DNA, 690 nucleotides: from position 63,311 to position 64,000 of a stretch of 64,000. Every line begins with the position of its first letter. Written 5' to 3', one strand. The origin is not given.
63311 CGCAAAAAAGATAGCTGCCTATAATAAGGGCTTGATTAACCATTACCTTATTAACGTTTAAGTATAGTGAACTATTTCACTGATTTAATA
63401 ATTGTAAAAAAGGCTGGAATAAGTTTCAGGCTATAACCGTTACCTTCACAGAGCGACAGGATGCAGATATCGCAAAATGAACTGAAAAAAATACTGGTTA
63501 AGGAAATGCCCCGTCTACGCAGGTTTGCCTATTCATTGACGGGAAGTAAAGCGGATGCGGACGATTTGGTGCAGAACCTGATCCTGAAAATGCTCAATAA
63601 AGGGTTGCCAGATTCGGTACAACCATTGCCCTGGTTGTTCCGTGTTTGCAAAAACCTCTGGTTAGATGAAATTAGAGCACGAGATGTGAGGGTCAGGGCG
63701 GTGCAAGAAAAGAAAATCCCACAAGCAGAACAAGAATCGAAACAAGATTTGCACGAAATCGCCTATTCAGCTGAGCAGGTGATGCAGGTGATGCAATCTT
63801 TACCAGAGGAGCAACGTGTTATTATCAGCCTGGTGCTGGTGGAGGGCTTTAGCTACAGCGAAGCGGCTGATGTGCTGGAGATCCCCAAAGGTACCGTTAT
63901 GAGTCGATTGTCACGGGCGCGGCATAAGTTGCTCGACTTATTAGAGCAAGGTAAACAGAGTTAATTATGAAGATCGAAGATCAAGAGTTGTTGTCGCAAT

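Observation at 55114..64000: ECF-sigma-linked envelope cluster encoding two unrelated hyper-acidic tandem-repeat proteins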

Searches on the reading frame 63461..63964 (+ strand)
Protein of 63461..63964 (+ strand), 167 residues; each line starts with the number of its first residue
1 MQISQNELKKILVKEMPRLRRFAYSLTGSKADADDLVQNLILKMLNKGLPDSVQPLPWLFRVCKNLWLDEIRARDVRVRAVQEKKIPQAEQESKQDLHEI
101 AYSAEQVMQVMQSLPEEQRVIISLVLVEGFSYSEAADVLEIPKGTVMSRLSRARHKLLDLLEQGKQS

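Call 4: search_protein_families(library=pfam, proteins=[window:63461-63964:+], max_evalue=0.01)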
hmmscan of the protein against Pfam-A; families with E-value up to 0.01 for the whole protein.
window:63461-63964:+ (167 aa): 8 families
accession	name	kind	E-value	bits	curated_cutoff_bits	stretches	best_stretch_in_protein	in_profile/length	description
PF08281.18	Sigma70_r4_2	-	1.1e-15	57.4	25.7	1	105-157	2-54/54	Sigma-70, region 4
PF04545.22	Sigma70_r4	-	2.8e-11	43.2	24.1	1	110-157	1-48/50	Sigma-70, region 4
PF04542.20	Sigma70_r2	-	3.8e-11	43.1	24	1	16-75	6-69/71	Sigma-70 region 2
PF22029.2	PhyR_sigma2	-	4.6e-09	36.6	27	1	13-62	2-53/55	Sigma2 domain of PhyR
PF07638.17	Sigma70_ECF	-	2.5e-05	24.7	21.1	1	89-159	111-181/185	ECF sigma factor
PF22233.2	PhyR_sigma-like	-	0.00048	20.3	27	1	124-153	14-43/50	Response regulator PhyR, sigma-like domain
PF13384.12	HTH_23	-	0.0068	16.6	24.6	0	121-152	8-40/50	Homeodomain-like domain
PF20432.4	Xre-like-HTH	-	0.0096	16.6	25.8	0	129-160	23-52/63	Antitoxin Xre-like helix-turn-helix domain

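Call 5: search_protein_families(library=ncbifam, proteins=[window:63461-63964:+], max_evalue=0.01)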
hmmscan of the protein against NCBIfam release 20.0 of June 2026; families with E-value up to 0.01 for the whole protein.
window:63461-63964:+ (167 aa): 94 families (the best 25 are shown)
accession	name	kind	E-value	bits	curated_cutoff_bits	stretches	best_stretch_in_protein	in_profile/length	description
NF009164.0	PRK12511.1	equivalog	8.2e-32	110.2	185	1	9-162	7-160/182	RNA polymerase sigma factor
NF058625.1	sigma_PG0214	equivalog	1.4e-28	99.7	130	1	5-165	3-165/170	GFO_1088 family ECF-type sigma factor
TIGR02983.1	SigE-fam_strep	subfamily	4.4e-25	88.4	141.55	1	3-163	3-160/162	SigE family RNA polymerase sigma factor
NF009198.0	PRK12546.1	equivalog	1.2e-24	87.1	270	1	5-163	6-163/188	RNA polymerase sigma factor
TIGR02937.1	sigma70-ECF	superfamily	4.3e-24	85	42.9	1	8-159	3-163/165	sigma-70 family RNA polymerase sigma factor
TIGR02950.1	SigM_subfam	subfamily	8.1e-24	84.3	147.95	1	9-160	3-157/159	RNA polymerase sigma factor, SigM family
NF009192.0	PRK12540.1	equivalog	1.2e-22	80.3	307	1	6-161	5-159/182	RNA polymerase sigma factor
NF007225.0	PRK09643.1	equivalog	1.9e-22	80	190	1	9-165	30-186/204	RNA polymerase sigma factor SigM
NF007229.0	PRK09647.1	equivalog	2.9e-22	79.1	265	1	15-164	53-205/220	RNA polymerase sigma factor SigE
NF009199.0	PRK12547.1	subfamily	3.7e-22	78.7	219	1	3-162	3-161/184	RNA polymerase sigma factor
NF007227.0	PRK09645.1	subfamily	7e-22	78.2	202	1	8-155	15-164/177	sigma-70 family RNA polymerase sigma factor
NF009169.0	PRK12516.1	equivalog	1.3e-21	76.8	321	1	4-162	8-165/188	RNA polymerase sigma factor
NF004113.0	PRK05602.1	equivalog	2.6e-21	76.2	208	1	6-165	45-205/211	RNA polymerase sigma factor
TIGR02985.1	Sig70_bacteroi1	subfamily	7.4e-21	75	126.4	1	11-157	6-158/162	RNA polymerase sigma-70 factor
NF009171.0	PRK12518.1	equivalog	1.3e-20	74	208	1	8-163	29-186/191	RNA polymerase sigma factor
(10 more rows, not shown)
